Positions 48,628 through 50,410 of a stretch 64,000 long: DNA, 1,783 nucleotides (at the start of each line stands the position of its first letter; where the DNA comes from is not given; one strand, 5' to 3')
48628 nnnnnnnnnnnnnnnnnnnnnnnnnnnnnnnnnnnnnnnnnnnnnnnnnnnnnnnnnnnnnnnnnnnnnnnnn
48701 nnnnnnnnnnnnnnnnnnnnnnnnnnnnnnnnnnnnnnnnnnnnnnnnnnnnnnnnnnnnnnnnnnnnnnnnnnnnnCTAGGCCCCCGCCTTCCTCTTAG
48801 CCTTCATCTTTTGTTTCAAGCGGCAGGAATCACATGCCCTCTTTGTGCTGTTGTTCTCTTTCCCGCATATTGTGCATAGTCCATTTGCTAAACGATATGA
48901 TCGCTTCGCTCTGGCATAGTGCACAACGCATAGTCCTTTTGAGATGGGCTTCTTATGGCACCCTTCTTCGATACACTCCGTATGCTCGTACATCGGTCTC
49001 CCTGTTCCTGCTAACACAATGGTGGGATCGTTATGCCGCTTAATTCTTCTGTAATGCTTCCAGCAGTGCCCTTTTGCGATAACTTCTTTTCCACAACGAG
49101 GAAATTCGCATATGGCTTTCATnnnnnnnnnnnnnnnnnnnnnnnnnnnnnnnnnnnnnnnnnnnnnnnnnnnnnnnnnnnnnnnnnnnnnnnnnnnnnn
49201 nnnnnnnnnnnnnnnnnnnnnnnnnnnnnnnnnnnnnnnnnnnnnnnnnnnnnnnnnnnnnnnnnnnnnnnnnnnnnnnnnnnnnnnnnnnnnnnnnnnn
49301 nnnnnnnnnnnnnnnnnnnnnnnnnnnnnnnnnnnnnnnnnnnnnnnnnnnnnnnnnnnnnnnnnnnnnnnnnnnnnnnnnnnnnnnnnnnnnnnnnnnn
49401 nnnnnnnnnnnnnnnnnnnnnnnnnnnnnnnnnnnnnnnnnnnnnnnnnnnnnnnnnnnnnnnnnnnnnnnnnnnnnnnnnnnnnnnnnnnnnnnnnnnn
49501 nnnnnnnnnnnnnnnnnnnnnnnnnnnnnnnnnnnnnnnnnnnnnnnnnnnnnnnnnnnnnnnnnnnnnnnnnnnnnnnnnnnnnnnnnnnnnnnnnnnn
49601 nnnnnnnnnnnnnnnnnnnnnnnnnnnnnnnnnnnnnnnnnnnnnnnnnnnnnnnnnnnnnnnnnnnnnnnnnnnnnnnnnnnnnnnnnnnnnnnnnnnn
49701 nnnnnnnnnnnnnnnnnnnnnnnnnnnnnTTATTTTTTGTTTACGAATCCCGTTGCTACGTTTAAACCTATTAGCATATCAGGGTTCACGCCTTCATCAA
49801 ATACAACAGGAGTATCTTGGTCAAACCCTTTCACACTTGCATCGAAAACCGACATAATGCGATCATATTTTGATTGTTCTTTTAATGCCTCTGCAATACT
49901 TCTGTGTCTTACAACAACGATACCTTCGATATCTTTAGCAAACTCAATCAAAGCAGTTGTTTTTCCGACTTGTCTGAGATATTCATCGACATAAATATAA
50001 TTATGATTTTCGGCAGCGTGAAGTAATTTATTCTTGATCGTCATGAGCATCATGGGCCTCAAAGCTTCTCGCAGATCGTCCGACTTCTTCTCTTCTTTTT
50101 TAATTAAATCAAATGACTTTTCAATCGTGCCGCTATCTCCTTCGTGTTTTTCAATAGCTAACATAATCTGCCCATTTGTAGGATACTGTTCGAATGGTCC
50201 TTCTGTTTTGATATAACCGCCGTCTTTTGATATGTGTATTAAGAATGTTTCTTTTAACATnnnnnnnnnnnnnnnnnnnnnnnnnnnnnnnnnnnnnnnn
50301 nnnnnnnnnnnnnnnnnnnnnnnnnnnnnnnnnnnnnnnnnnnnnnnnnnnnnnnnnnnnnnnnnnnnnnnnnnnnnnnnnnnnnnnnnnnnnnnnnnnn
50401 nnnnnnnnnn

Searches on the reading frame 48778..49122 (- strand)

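Call 9: search_protein_families(library=phrogs, proteins=[window:48778-49122:-], max_evalue=0.001)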
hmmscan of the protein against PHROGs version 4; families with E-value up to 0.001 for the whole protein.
window:48778-49122:- (114 aa): 3 families
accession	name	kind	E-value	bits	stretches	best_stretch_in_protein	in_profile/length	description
phrog_5351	-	DNA, RNA and nucleotide metabolism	3e-11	44.8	1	4-96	8-102/171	HNH endonuclease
phrog_1271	-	DNA, RNA and nucleotide metabolism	4.5e-11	43.7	1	2-101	37-142/361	HNH endonuclease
phrog_19978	-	DNA, RNA and nucleotide metabolism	0.00027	22.2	0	2-32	5-35/111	HNH endonuclease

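Call 10: search_protein_families(library=pfam, proteins=[window:48778-49122:-], max_evalue=0.001)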
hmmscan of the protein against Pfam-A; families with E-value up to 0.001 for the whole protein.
window:48778-49122:- (114 aa): 0 families

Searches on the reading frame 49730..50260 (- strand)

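Call 9: search_protein_families(library=phrogs, proteins=[window:49730-50260:-], max_evalue=0.001)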
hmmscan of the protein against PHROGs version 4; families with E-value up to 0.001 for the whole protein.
window:49730-50260:- (176 aa): 2 families
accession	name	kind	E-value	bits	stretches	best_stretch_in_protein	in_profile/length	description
phrog_21294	-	unknown function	8.7e-12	46.2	1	74-174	10-111/213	-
phrog_35709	-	other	6.1e-06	27.2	1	51-139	13-96/139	kinase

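Call 10: search_protein_families(library=pfam, proteins=[window:49730-50260:-], max_evalue=0.001)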
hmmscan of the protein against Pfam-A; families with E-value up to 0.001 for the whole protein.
window:49730-50260:- (176 aa): 1 family
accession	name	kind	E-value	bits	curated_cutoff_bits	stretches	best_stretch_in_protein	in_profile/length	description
PF13173.12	AAA_14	-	0.00062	20.2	27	0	96-156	11-70/129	AAA domain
